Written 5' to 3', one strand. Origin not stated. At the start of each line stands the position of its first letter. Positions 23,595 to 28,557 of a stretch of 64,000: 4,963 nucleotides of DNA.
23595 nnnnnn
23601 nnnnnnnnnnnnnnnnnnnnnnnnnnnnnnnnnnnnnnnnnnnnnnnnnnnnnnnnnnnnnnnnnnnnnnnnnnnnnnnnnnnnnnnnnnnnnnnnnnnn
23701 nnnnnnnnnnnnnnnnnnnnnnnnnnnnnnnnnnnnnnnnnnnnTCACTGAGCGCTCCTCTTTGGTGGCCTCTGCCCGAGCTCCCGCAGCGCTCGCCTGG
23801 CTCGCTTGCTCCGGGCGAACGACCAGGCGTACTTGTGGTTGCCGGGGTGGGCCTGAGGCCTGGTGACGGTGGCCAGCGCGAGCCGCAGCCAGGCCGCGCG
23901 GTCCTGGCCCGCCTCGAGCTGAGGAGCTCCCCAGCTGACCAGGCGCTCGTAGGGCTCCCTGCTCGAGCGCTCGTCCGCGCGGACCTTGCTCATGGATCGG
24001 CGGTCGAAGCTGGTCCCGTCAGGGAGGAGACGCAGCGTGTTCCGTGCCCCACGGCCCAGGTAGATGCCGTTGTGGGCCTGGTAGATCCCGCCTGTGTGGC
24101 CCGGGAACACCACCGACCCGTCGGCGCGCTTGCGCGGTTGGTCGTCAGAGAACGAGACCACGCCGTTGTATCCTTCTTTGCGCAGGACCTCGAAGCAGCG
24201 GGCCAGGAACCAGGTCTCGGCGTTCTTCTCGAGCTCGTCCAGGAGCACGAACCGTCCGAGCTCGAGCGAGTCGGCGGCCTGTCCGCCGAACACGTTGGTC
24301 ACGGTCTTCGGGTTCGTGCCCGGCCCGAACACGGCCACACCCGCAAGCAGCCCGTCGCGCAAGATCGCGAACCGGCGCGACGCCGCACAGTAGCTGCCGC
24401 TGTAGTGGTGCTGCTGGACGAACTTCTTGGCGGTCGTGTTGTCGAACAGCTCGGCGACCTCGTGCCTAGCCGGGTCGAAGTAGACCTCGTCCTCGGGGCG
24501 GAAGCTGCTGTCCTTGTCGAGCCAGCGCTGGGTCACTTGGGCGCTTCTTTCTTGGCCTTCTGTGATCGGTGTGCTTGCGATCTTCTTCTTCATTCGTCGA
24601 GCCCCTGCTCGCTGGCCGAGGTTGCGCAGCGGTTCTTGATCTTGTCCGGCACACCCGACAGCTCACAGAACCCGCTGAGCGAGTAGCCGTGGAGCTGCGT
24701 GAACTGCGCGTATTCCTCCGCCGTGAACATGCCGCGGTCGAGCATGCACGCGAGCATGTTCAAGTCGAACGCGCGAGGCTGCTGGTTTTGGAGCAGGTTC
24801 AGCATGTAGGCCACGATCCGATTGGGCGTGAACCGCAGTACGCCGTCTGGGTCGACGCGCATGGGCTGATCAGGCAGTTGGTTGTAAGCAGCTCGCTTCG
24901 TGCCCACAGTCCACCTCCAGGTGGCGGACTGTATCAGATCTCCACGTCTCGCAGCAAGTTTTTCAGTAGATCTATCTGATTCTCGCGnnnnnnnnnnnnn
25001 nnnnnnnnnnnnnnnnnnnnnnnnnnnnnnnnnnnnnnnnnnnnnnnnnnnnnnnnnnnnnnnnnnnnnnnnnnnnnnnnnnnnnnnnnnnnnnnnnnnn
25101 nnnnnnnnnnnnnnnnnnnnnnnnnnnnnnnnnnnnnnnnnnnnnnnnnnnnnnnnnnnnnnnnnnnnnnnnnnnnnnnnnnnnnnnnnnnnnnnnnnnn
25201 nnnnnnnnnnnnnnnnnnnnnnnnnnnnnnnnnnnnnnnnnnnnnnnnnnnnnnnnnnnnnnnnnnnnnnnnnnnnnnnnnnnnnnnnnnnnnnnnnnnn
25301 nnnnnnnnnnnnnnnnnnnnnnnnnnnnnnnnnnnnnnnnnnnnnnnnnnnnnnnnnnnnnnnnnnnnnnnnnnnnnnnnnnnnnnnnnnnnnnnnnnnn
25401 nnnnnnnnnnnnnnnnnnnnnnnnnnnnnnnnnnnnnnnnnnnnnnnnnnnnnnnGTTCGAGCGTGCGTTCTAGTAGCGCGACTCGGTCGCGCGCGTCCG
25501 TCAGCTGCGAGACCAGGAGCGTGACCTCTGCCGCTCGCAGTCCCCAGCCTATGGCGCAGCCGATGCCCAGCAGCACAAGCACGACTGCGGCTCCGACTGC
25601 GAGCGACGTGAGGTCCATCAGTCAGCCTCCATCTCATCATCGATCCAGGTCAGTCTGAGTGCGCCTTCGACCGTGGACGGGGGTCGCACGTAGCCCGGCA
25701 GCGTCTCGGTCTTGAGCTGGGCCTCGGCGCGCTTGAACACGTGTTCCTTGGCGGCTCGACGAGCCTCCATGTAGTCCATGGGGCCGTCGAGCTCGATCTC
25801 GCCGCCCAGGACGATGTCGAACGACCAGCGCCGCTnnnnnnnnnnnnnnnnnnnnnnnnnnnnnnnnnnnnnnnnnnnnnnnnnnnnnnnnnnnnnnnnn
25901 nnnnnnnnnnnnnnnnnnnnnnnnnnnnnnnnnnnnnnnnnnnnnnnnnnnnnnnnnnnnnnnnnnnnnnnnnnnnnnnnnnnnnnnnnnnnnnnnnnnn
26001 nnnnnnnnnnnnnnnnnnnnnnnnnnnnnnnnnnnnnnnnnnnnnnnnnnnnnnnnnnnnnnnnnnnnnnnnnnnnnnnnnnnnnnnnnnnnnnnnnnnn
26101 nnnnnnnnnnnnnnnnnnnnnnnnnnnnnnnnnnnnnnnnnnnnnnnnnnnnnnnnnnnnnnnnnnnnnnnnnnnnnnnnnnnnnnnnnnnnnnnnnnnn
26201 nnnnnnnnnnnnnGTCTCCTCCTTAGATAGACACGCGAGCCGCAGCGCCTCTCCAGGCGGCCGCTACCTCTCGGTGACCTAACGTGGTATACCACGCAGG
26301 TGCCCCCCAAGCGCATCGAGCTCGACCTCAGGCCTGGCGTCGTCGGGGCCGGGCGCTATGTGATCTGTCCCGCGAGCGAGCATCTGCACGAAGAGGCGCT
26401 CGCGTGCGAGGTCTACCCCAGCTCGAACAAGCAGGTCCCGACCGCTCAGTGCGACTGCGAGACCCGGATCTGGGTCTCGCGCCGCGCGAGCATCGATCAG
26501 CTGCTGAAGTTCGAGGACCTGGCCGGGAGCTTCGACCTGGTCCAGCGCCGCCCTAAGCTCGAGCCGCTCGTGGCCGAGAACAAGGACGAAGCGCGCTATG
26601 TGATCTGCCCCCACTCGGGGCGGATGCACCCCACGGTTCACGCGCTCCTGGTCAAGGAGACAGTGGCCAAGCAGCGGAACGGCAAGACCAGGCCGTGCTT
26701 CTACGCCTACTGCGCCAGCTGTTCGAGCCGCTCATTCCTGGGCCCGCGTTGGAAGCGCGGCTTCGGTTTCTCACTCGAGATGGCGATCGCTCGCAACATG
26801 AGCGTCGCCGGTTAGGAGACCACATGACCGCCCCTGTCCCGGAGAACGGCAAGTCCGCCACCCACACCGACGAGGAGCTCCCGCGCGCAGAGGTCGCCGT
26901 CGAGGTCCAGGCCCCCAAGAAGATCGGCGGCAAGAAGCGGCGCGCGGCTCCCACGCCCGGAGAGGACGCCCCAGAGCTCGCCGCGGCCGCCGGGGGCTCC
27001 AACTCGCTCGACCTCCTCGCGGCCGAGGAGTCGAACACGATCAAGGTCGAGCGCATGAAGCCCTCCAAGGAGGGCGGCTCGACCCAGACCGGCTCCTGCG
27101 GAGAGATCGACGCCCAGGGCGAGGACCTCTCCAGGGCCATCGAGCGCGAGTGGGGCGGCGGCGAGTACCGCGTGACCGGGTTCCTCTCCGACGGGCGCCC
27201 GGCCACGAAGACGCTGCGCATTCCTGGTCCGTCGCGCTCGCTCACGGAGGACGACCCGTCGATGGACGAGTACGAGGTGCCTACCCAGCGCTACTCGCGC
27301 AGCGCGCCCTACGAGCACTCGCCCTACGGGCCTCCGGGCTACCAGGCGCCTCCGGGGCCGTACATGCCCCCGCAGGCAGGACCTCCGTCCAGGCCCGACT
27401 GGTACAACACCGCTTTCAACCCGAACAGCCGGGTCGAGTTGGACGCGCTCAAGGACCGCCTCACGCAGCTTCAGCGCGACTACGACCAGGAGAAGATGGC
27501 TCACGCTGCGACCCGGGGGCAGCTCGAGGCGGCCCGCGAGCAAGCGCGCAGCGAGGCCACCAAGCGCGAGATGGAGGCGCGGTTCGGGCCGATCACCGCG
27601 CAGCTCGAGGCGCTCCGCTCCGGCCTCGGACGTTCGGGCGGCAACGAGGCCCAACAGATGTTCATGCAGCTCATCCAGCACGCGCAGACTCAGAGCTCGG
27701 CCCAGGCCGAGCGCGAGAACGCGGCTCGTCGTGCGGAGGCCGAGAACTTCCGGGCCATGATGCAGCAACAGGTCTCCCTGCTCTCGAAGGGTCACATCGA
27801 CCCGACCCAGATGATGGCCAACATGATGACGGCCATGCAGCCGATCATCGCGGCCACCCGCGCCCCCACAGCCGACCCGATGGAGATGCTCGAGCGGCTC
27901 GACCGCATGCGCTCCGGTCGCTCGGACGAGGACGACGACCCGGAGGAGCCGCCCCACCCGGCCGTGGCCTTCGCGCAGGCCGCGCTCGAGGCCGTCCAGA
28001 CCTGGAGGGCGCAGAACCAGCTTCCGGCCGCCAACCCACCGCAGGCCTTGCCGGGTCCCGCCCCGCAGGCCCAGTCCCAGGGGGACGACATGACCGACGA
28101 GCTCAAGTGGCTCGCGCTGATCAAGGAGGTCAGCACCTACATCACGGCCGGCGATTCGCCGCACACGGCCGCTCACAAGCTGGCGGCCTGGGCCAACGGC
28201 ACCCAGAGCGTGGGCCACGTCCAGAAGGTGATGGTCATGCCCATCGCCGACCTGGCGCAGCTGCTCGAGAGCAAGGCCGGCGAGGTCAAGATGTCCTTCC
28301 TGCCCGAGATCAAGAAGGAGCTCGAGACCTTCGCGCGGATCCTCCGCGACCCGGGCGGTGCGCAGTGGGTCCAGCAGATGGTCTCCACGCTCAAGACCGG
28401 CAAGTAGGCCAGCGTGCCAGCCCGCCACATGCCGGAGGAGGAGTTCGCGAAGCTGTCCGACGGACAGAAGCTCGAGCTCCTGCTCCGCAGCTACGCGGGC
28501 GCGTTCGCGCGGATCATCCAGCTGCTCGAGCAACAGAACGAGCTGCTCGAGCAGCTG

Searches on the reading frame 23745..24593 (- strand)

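Call 9: search_protein_families(library=pfam, proteins=[window:23745-24593:-], max_evalue=0.01)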
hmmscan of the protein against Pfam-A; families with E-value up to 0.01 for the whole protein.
window:23745-24593:- (282 aa): 1 family
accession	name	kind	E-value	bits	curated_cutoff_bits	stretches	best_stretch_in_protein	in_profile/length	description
PF25680.1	Mom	-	6.6e-24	85.1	27.1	1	50-211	7-159/202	Mom protein family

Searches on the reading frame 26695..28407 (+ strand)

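Call 8: search_protein_families(library=pfam, proteins=[window:26695-28407:+], max_evalue=0.01)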
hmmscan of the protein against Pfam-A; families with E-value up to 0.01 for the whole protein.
window:26695-28407:+ (570 aa): 1 family
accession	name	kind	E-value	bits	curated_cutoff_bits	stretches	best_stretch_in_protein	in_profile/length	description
PF07926.17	TPR_MLP1_2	-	0.0092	16.4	36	1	248-292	30-75/129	TPR/MLP1/MLP2-like protein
